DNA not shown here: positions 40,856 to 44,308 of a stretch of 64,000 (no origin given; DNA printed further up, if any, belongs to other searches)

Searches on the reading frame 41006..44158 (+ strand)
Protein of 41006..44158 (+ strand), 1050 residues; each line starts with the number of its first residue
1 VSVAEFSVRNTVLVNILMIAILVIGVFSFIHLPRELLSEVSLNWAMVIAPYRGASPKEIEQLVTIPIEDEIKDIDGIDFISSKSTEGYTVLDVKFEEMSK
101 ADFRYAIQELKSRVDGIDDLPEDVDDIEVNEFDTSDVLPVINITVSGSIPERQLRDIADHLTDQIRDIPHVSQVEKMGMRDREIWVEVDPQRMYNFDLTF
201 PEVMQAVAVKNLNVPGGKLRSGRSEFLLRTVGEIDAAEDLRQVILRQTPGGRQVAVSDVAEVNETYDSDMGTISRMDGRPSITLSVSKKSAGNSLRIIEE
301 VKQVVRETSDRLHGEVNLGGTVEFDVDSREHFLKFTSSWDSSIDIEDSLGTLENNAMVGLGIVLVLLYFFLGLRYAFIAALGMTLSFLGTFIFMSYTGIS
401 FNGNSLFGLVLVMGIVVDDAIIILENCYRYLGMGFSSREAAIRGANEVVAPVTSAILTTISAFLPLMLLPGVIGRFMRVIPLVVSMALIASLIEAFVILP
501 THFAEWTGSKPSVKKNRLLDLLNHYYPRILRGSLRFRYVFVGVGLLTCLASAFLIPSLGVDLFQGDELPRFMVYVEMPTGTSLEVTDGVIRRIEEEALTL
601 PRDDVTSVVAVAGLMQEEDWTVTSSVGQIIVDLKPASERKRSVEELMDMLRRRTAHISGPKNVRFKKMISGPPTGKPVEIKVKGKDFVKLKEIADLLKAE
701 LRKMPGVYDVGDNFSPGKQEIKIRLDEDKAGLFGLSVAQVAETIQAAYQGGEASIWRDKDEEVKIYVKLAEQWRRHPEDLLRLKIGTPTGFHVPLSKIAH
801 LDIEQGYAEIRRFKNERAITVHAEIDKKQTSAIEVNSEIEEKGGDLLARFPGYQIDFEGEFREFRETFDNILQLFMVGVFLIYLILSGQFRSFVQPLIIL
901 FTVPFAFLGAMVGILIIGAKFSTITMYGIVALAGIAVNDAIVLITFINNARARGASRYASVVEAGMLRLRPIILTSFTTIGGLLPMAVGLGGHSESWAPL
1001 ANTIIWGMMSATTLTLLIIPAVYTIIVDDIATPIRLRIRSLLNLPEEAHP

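Call 6: search_protein_families(library=pfam, proteins=[window:41006-44158:+], max_evalue=0.00001)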
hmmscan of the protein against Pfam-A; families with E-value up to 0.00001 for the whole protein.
window:41006-44158:+ (1050 aa): 1 family
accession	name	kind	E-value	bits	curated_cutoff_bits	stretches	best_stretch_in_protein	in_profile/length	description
PF00873.25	ACR_tran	-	8.4e-194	646.6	28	1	4-1026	2-1020/1021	AcrB/AcrD/AcrF family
